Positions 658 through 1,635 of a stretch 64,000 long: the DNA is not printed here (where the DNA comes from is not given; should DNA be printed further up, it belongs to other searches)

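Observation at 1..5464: RiPP-like cluster with an unusual accessory set: cNMP-domain ABC exporter, two GAF-subtilase cassettes, radical SAM/SPASM maturase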

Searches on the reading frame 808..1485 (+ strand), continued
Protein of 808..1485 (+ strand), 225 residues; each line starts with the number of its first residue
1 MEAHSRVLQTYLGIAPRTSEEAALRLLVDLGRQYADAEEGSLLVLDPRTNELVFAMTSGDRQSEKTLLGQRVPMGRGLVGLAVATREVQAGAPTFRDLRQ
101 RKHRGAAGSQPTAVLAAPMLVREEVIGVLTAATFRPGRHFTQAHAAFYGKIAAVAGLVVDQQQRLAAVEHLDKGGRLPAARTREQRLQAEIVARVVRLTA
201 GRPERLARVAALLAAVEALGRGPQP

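Call 40: search_protein_families(library=ncbifam, proteins=[L042:6251-7630:-, L042:8450-9835:-, L045:11473-12531:-, L045:12571-13995:-, L042:11497-12237:+], max_evalue=0.01)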
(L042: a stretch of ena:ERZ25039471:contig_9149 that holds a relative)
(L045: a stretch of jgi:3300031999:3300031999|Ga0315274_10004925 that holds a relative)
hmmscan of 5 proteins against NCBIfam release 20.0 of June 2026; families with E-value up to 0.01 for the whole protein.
L042:6251-7630:- (459 aa): 67 families (the best 25 are shown)
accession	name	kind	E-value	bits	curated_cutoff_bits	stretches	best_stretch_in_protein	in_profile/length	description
TIGR04463.1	rSAM_vs_C_rich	equivalog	3.4e-54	184.2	525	1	10-437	1-431/438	TIGR04463 family radical SAM/SPASM RiPP maturase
TIGR04334.1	rSAM_Clo7bot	equivalog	3.6e-50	170.9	600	1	8-412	3-415/440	radical SAM/SPASM domain Clo7bot peptide maturase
TIGR04280.1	geopep_mat_rSAM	hypoth_equivalog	3.3e-45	154.9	400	1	23-419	21-409/428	geopeptide radical SAM maturase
NF038107.1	rSAM_NF038107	equivalog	4.8e-41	141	600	2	8-254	4-252/444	Cys-every-fifth radical SAM/SPASM peptide maturase CefB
NF052473.1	rSAM_FlmE_OhkG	exception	1.2e-34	119.9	500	2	23-267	20-278/481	FlmE/OhkG family radical SAM/SPASM peptide maturase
NF047865.1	rSAM_PapB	equivalog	7.2e-26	91.2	340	2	95-220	4-127/330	PapB family radical SAM/SPASM ranthipeptide maturase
TIGR03906.1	quino_hemo_SAM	equivalog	3.9e-19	68.7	453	1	99-225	99-224/467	quinohemoprotein amine dehydrogenase maturation protein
TIGR04064.1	rSAM_nif11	equivalog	7.3e-16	57.9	518.7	1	96-222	80-203/459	nif11-like peptide radical SAM maturase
TIGR03974.1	rSAM_six_Cys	equivalog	8.4e-16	57.9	425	1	103-198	106-201/451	thioether cross-link-forming SCIFF peptide maturase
TIGR04068.1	rSAM_ocin_clost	equivalog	3.5e-15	55.9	500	1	31-216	21-205/462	Cys-rich peptide radical SAM maturase CcpM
NF040492.1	not_ScfB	exception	1.2e-14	54.1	855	1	101-211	102-211/450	ScfB-related radical SAM/SPASM orphan maturase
NF041298.1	rSAM_mat_DynA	equivalog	2.1e-14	53.3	450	1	99-267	6-176/356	dynobactin maturation radical SAM/SPASM protein DynA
NF041707.1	rSAM_YhhB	equivalog_domain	2.4e-14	53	445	1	104-220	12-130/369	cyclophane-forming radical SAM/SPASM peptide maturase YhhB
NF038283.1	viperin_w_prok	equivalog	1.1e-13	51.1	180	1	102-229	10-131/281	viperin family antiviral radical SAM protein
TIGR03942.1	sulfatase_rSAM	equivalog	7.6e-13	48.3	349.45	1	102-202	9-109/363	anaerobic sulfatase maturase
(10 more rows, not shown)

L042:8450-9835:- (461 aa): 70 families (the best 25 are shown)
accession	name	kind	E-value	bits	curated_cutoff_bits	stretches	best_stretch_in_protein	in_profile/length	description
NF047865.1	rSAM_PapB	equivalog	2.9e-46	158.2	340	1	95-403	7-317/330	PapB family radical SAM/SPASM ranthipeptide maturase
TIGR03906.1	quino_hemo_SAM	equivalog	1.4e-41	142.6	453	1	92-407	95-419/467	quinohemoprotein amine dehydrogenase maturation protein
TIGR04064.1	rSAM_nif11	equivalog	2.3e-39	135.4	518.7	1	95-432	82-426/459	nif11-like peptide radical SAM maturase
TIGR03974.1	rSAM_six_Cys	equivalog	4.2e-33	114.9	425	1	95-406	101-420/451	thioether cross-link-forming SCIFF peptide maturase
TIGR04068.1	rSAM_ocin_clost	equivalog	1.4e-28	100.1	500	2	95-252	88-252/462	Cys-rich peptide radical SAM maturase CcpM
NF040492.1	not_ScfB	exception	3.1e-26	92.3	855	1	94-403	98-416/450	ScfB-related radical SAM/SPASM orphan maturase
NF041298.1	rSAM_mat_DynA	equivalog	1.4e-25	90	450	1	98-407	8-326/356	dynobactin maturation radical SAM/SPASM protein DynA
TIGR04280.1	geopep_mat_rSAM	hypoth_equivalog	3.4e-25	88.9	400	1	92-232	85-228/428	geopeptide radical SAM maturase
NF041707.1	rSAM_YhhB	equivalog_domain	7e-23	81.1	445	1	92-293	3-211/369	cyclophane-forming radical SAM/SPASM peptide maturase YhhB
TIGR03978.1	rSAM_paired_1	equivalog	1.2e-20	73.8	370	1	82-268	74-262/466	His-Xaa-Ser system radical SAM maturase HxsB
TIGR04269.1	SAM_SPASM_FxsB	subfamily_domain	1.9e-20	73.2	370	1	92-293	3-212/363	FxsB family cyclophane-forming radical SAM/SPASM peptide maturase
NF038107.1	rSAM_NF038107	equivalog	2.7e-20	72.6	600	1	94-243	88-242/444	Cys-every-fifth radical SAM/SPASM peptide maturase CefB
TIGR03962.1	mycofact_rSAM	equivalog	5.9e-18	65.1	265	1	86-403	7-314/339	mycofactocin radical SAM maturase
TIGR03942.1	sulfatase_rSAM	equivalog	1.8e-17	63.5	349.45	1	97-404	7-326/363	anaerobic sulfatase maturase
NF035951.1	rSAM_RumMC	equivalog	2.2e-17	63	720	1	94-241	115-266/510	RumMC family radical SAM sactipeptide maturase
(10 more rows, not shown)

L045:11473-12531:- (352 aa): 30 families (the best 25 are shown)
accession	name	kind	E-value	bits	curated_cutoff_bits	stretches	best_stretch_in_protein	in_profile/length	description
TIGR04078.1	rSAM_yydG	equivalog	1.4e-25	90.4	300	1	31-329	3-292/309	YydG family radical SAM peptide epimerase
NF047865.1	rSAM_PapB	equivalog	3.9e-08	32.9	340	1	28-108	2-86/330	PapB family radical SAM/SPASM ranthipeptide maturase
TIGR04053.2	TIGR04053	equivalog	2.8e-07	30.1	395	1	36-174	15-158/366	TIGR04053 family radical SAM/SPASM domain-containing protein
TIGR04546.1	rSAM_ahbC_deAc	equivalog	4.8e-07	28.9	650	1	35-166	45-169/390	12,18-didecarboxysiroheme deacetylase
TIGR04167.1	rSAM_SeCys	equivalog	1.2e-06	28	300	1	25-104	4-81/303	arsenosugar biosynthesis radical SAM (seleno)protein ArsS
TIGR04054.1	rSAM_NirJ1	equivalog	6.7e-06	25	650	1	35-170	42-170/387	putative heme d1 biosynthesis radical SAM protein NirJ1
TIGR04280.1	geopep_mat_rSAM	hypoth_equivalog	1.2e-05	24.5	400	1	28-140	83-199/428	geopeptide radical SAM maturase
TIGR04055.1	rSAM_NirJ2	equivalog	1.6e-05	24.7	500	1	33-161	4-126/326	putative heme d1 biosynthesis radical SAM protein NirJ2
NF038283.1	viperin_w_prok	equivalog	7.5e-05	22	180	1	34-119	7-98/281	viperin family antiviral radical SAM protein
TIGR04133.1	rSAM_w_lipo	hypoth_equivalog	7.6e-05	21.8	425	1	36-172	31-163/350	TIGR04133 family radical SAM/SPASM protein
NF045702.1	rSAM_GDGT_ether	equivalog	8.1e-05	21.4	450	1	32-144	89-201/486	tetraether lipid synthase Tes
NF045646.2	rSAM_Se_TrsS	equivalog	9.7e-05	21.1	490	1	33-107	90-163/441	radical SAM (seleno)protein TrsS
TIGR04347.1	pseudo_SAM_Halo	equivalog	0.00011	21.7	525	1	35-171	44-173/390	TIGR04347 family pseudo-SAM/SPASM protein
TIGR04064.1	rSAM_nif11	equivalog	0.00012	21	518.7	1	24-104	73-157/459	nif11-like peptide radical SAM maturase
TIGR02109.1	PQQ_syn_pqqE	equivalog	0.00015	20.8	381.35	1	33-135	11-107/358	pyrroloquinoline quinone biosynthesis protein PqqE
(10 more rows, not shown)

L045:12571-13995:- (474 aa): 33 families (the best 25 are shown)
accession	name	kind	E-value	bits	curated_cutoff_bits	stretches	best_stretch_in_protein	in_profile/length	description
TIGR04463.1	rSAM_vs_C_rich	equivalog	2.9e-18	65.9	525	1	18-445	11-422/438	TIGR04463 family radical SAM/SPASM RiPP maturase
NF047865.1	rSAM_PapB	equivalog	4.3e-18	65.6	340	2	99-215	10-122/330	PapB family radical SAM/SPASM ranthipeptide maturase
TIGR04280.1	geopep_mat_rSAM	hypoth_equivalog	9.4e-18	64.4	400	2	19-191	19-177/428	geopeptide radical SAM maturase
NF038107.1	rSAM_NF038107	equivalog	1.6e-16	60.1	600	2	6-220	4-211/444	Cys-every-fifth radical SAM/SPASM peptide maturase CefB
TIGR04334.1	rSAM_Clo7bot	equivalog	1.4e-15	56.8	600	2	347-448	328-430/440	radical SAM/SPASM domain Clo7bot peptide maturase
TIGR03906.1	quino_hemo_SAM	equivalog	2.9e-15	55.9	453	2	100-192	102-190/467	quinohemoprotein amine dehydrogenase maturation protein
TIGR03974.1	rSAM_six_Cys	equivalog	3.5e-14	52.5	425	2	101-191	106-192/451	thioether cross-link-forming SCIFF peptide maturase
TIGR04064.1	rSAM_nif11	equivalog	5.4e-14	51.8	518.7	2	95-187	81-166/459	nif11-like peptide radical SAM maturase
NF041707.1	rSAM_YhhB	equivalog_domain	2.3e-12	46.5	445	2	101-218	11-128/369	cyclophane-forming radical SAM/SPASM peptide maturase YhhB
NF052473.1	rSAM_FlmE_OhkG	exception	3.6e-12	45.7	500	1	16-219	15-225/481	FlmE/OhkG family radical SAM/SPASM peptide maturase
TIGR04085.1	rSAM_more_4Fe4S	domain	3.8e-10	40.1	27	1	350-432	1-86/93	SPASM domain-containing protein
TIGR03978.1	rSAM_paired_1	equivalog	3.9e-10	39.1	370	1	20-188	15-171/466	His-Xaa-Ser system radical SAM maturase HxsB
NF040492.1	not_ScfB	exception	4.9e-10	38.9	855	1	101-204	104-200/450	ScfB-related radical SAM/SPASM orphan maturase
NF041298.1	rSAM_mat_DynA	equivalog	3.9e-08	32.7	450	1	98-195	7-98/356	dynobactin maturation radical SAM/SPASM protein DynA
NF040899.1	ryptide_rSAM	equivalog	1.5e-07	30.5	600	1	99-212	105-211/464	radical SAM/SPASM ryptide class RiPP maturase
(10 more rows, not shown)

L042:11497-12237:+ (246 aa): 5 families
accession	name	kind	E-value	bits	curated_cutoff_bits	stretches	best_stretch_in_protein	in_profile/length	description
TIGR01444.1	fkbM_fam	subfamily_domain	1.4e-29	103.4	37.7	1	58-205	2-143/143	FkbM family methyltransferase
TIGR02469.1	CbiT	equivalog_domain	1.6e-05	25.2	78.3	1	49-109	14-74/124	precorrin-6Y C5,15-methyltransferase (decarboxylating) subunit CbiT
NF047824.1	tRNAwyosineTaw2Meth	equivalog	0.00013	21.8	350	1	55-106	94-145/245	tRNA(Phe) (4-demethylwyosine(37)-C(7)) aminocarboxypropyltransferase Taw2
NF006138.0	PRK08287.1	equivalog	0.0027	17.6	210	1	57-109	34-86/189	decarboxylating cobalt-precorrin-6B (C(15))-methyltransferase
NF005640.0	PRK07402.1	equivalog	0.0047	16.5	219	1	49-110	38-99/200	precorrin-6Y C5,15-methyltransferase subunit CbiT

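Call 53: search_protein_families(library=pfam, proteins=[L044:4440-6767:+, L045:6713-9817:+, L043:7764-9995:+], max_evalue=0.01)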
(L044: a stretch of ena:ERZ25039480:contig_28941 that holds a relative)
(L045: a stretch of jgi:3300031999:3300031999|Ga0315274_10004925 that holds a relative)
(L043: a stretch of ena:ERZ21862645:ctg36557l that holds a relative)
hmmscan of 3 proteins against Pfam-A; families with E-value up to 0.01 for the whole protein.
L044:4440-6767:+ (775 aa): 5 families
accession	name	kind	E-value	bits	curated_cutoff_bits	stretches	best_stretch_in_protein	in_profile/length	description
PF02026.21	RyR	-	3.6e-33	114.1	27.4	1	15-105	1-91/91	RyR domain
PF20308.4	TPR-S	-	1e-15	58.6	27.6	1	188-284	15-100/102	Tetratricopeptide Repeats-Sensor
PF00211.25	Guanylate_cyc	-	2.6e-07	30.8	21.9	1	596-771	9-181/183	Adenylate and Guanylate cyclase catalytic domain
PF07719.23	TPR_2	-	0.0025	18.3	27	0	321-345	6-30/34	Tetratricopeptide repeat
PF13281.12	MAP3K_TRAF_bd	-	0.0028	17.2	24.1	1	191-334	174-318/371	MAP3K TRAFs-binding domain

L045:6713-9817:+ (1034 aa): 9 families
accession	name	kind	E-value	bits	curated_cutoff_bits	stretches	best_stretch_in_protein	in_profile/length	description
PF00005.33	ABC_tran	-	3.2e-27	96.2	25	2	373-469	2-80/137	ABC transporter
PF00027.35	cNMP_binding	-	6.3e-18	65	27.5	1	914-1003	2-88/89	Cyclic nucleotide-binding domain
PF02463.25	SMC_N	-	2.9e-05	24.1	40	1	713-826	109-210/220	RecF/RecN/SMC N terminal domain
PF13191.12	AAA_16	-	0.00074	20.5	32.6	1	380-542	23-136/167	AAA ATPase domain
PF13401.12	AAA_22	-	0.0009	20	27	1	384-437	7-59/130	AAA domain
PF03215.21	Rad17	-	0.0024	18.3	23.8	1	377-405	40-68/186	Rad17 P-loop domain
PF03193.22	RsgA_GTPase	-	0.0072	16.6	30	0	374-406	99-130/174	RsgA GTPase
PF00004.35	AAA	-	0.0074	17.2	21.2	0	386-406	2-22/131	ATPase family associated with various cellular activities (AAA)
PF13555.12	AAA_29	-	0.0088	16.2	27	0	375-399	15-39/61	P-loop containing region of AAA domain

L043:7764-9995:+ (743 aa): 4 families
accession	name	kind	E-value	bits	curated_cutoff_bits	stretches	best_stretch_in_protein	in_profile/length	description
PF00005.33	ABC_tran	-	7.1e-23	82.2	25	1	495-646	1-136/137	ABC transporter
PF00664.28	ABC_membrane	-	3.8e-09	37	28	1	138-424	3-267/274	ABC transporter transmembrane region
PF02463.25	SMC_N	-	0.00095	19.1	40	1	571-686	135-207/220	RecF/RecN/SMC N terminal domain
PF13304.12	AAA_21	-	0.0026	18.3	27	0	618-672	237-295/304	AAA domain, putative AbiEii toxin, Type IV TA system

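Call 55: find_related_loci(query=A2, collection=metagenome_contigs, flank=10000)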
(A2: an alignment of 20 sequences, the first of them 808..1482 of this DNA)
Query A2 (225 aa) in metagenome_contigs; peptide patterns used: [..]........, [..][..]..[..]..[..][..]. (x = any residue, [..] = any of these).
207 stretches matched a pattern; 95 encode a relative of the query (tblastn E <= 1e-3); the best 80 are kept; 80 distinct loci.
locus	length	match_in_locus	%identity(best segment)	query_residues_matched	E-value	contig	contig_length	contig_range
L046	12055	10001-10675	89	1-225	3e-125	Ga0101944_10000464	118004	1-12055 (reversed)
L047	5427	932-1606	82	1-225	2e-114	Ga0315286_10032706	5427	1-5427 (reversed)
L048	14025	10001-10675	79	1-225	3e-106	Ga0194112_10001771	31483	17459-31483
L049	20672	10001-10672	79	1-224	1e-103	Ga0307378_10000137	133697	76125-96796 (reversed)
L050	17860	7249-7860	73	1-204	7e-94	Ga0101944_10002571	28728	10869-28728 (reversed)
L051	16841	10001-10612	73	1-204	7e-94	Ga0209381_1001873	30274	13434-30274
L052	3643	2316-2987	56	1-223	3e-70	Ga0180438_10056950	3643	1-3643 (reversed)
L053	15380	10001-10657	57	1-219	7e-70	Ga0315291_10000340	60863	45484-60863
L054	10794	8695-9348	56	1-219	7e-69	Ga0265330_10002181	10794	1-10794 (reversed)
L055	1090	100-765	52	1-223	2e-73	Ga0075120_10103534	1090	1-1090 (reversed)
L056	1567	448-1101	55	1-219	3e-68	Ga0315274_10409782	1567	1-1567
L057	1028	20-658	53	7-219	5e-67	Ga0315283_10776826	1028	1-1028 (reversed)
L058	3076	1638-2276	50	7-219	4e-62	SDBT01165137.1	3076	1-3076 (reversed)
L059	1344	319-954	51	7-219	6e-64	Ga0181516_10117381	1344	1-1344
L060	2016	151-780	54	5-219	9e-62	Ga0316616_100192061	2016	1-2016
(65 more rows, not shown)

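Call 58: predict_structure(alignment_id=A2)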
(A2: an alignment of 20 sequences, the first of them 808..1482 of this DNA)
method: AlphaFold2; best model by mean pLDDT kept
length: 225 residues; sequences in the alignment: 20
mean_pLDDT: 83.8   pTM: 0.73
mean pLDDT of the five models: 83.8, 82.8, 76.9, 73.1, 68.4
residues with pLDDT >= 90: 84; 70-90: 107; 50-70: 30; < 50: 4
segments of 3 or more residues with pLDDT < 50: none
pLDDT, mean of each block of 10 residues (from residue 1): 71 87 96 95 92 91 83 84 89 71 56 93 92 91 96 95 82 67 70 81 86 88 59
secondary structure, 60 per line:
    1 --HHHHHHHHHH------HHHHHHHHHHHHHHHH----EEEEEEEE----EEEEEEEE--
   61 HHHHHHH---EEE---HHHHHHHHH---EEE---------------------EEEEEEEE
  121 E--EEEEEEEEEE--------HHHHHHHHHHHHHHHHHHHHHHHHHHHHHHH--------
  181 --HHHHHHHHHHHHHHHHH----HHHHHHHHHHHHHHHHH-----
elements in order: H3-12 H19-34 E39-46 E51-58 H61-67 E71-73 H77-85 E89-91 E113-121 E124-133 H142-172 H183-199 H204-220
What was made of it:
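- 808..1485 (+): GAF1: a 225-aa stand-alone GAF protein with a C-terminal three-helix extension; the first half of the conserved GAF-S8 cassette. The model has pLDDT 83.8 (call 58).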

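Call 62: fold_search(model_id=the predicted structure, library=pdb)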
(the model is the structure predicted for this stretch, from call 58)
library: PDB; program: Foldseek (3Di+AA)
matches with E <= 10: 1465; with E <= 0.001: 446
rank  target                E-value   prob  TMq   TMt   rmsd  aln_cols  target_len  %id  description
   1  3eea_A                6.7e-10  1.00  0.52  0.74   4.1       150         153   24  The crystal structure of the GAF domain/HD domain protein from Geobacter sulfurreducens (released 2008-11-04)
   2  3ci6_B                7.6e-10  1.00  0.50  0.66   7.1       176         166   18  Crystal structure of the GAF domain from Acinetobacter phosphoenolpyruvate-protein phosphotransferase (released 2008-05-13)
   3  5w10_B                1.1e-09  1.00  0.49  0.62   8.7       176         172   18  Lcd1 GAF domain in complex with cAMP ligand (released 2017-06-28)
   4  3trc                  1.5e-09  1.00  0.54  0.70   8.5       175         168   23  Structure of the GAF domain from a phosphoenolpyruvate-protein phosphotransferase (ptsP) from Coxiella burnetii (released 2011-09-28)
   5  5w10_A                1.5e-09  1.00  0.48  0.61   5.2       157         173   19  Lcd1 GAF domain in complex with cAMP ligand (released 2017-06-28)
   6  2w3h_A                1.9e-09  1.00  0.48  0.70   5.6       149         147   23  Cyanide bound structure of the first GAF domain of Mycobacterium tuberculosis DosS (released 2009-03-10)
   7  5w10_D                2.2e-09  1.00  0.44  0.56   8.9       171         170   18  Lcd1 GAF domain in complex with cAMP ligand (released 2017-06-28)
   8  2w3g_A                2.3e-09  1.00  0.51  0.74   5.5       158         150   23  Air-oxidized structure of the first GAF domain of Mycobacterium tuberculosis DosS (released 2009-03-10)
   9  3ci6_A                3.0e-09  1.00  0.51  0.70   7.5       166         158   18  Crystal structure of the GAF domain from Acinetobacter phosphoenolpyruvate-protein phosphotransferase (released 2008-05-13)
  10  2y8h_B                3.2e-09  1.00  0.47  0.69   6.0       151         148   24  STRUCTURE OF THE FIRST GAF DOMAIN E87G MUTANT OF MYCOBACTERIUM TUBERCULOSIS DOSS (released 2011-02-23)
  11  2w3e_B                3.4e-09  1.00  0.48  0.72   5.9       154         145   23  Oxidized structure of the first GAF domain of Mycobacterium tuberculosis DosS (released 2009-03-10)
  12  2vzw_B                3.7e-09  1.00  0.49  0.71   6.0       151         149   24  X-ray structure of the heme-bound GAF domain of sensory histidine kinase DosT of Mycobacterium tuberculosis (released 2009-03-17)
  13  2w3d_B                4.2e-09  1.00  0.48  0.71   6.0       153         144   24  Structure of the first GAF domain of Mycobacterium tuberculosis DosS (released 2009-03-10)
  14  5w10_C                4.2e-09  1.00  0.47  0.60   8.3       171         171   18  Lcd1 GAF domain in complex with cAMP ligand (released 2017-06-28)
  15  1ykd_B                4.5e-09  1.00  0.47  0.30   7.2       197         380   18  Crystal Structure of the Tandem GAF Domains from a Cyanobacterial Adenylyl Cyclase: Novel Modes of Ligand-Binding and  (released 2005-02-22)
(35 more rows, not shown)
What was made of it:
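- On GAF domain proteins: The top Foldseek hits are all GAF domains (call 62).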

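Call 81: search_protein_families(library=padloc, proteins=[window:808-1485:+], max_evalue=0.001)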
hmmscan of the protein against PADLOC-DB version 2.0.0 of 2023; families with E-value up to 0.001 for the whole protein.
window:808-1485:+ (225 aa): 0 families

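Call 82: search_protein_representatives(alignment_id=A2)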
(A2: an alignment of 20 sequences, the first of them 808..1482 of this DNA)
Query: 20 sequences, 223 profile positions. Proteins with E-value up to 0.001 (for the whole library): 13623; up to 1e-10: 2865; up to 1e-30: 200. The best 150 are listed.
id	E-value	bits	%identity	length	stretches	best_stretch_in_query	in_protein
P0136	7.1e-94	329.6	-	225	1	1-221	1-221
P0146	7.5e-92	323.0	-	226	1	1-222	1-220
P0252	1.3e-87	309.1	-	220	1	1-220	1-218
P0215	2.2e-85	301.8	-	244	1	4-220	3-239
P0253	1.3e-83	296.1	-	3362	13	5-212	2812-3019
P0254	4.7e-81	287.7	-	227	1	1-221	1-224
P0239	7.8e-79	280.4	-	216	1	3-220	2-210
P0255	1.5e-78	279.5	-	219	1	4-219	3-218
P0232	1.3e-76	273.2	-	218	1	4-222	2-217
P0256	1.4e-76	273.1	-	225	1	4-220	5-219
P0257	4.1e-76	271.5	-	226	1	1-220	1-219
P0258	5.4e-76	271.1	-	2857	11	5-151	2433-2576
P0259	8.9e-76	270.4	-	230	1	4-220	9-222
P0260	9.9e-75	267.0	-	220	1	11-220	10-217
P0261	1.3e-73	263.4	-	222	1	4-218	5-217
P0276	2.2e-66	239.7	-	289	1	1-220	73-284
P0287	2.5e-62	226.4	-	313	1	2-220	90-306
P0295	4.5e-60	219.1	-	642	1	15-219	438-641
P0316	1.1e-53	198.2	-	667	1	6-219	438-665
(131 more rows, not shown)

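Call 83: search_protein_families(library=pfam, proteins=[P0295, P0316, P0287, P0276], max_evalue=0.001)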
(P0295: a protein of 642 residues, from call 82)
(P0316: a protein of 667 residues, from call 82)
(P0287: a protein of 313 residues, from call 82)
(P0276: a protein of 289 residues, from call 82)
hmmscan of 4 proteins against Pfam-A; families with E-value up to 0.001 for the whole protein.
P0295 (642 aa): 4 families
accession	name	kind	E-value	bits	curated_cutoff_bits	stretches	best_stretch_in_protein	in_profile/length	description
PF05226.16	CHASE2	-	5.6e-35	121.6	26.3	1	33-359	4-251/257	CHASE2 domain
PF13185.12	GAF_2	-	1.3e-07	32.4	28.6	1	443-582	4-136/136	GAF domain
PF01590.32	GAF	-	4.1e-05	24.6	22.4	1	444-579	3-131/133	GAF domain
PF13492.12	GAF_3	-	0.00011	23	27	1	447-582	6-128/129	GAF domain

P0316 (667 aa): 2 families
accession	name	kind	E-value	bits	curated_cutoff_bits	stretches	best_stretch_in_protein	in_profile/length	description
PF05226.16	CHASE2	-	6.2e-34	118.2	26.3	1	35-367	13-255/257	CHASE2 domain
PF13185.12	GAF_2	-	1.2e-06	29.2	28.6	1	450-606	3-136/136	GAF domain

P0287 (313 aa): 2 families
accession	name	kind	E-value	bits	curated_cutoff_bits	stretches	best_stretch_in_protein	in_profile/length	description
PF13185.12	GAF_2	-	8.6e-09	36.2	28.6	1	106-251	2-134/136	GAF domain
PF01590.32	GAF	-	8.3e-07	30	22.4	1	108-250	2-131/133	GAF domain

P0276 (289 aa): 2 families
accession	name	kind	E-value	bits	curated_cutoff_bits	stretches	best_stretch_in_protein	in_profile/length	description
PF13185.12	GAF_2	-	2.3e-07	31.5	28.6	1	92-229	4-135/136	GAF domain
PF01590.32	GAF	-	2.9e-07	31.5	22.4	1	94-227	4-131/133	GAF domain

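Call 84: find_related_loci(query=P0295, collection=genome_contigs, flank=8000)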
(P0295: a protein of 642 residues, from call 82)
Query P0295 (642 aa) in genome_contigs; peptide patterns used: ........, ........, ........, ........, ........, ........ (x = any residue, [..] = any of these).
41 stretches matched a pattern, but none encodes a relative of the query by tblastn (E <= 1e-3).

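Call 85: find_related_loci(query=P0316, collection=genome_contigs, flank=8000)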
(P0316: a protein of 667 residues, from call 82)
Query P0316 (667 aa) in genome_contigs; peptide patterns used: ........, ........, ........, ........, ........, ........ (x = any residue, [..] = any of these).
22 stretches matched a pattern, but none encodes a relative of the query by tblastn (E <= 1e-3).
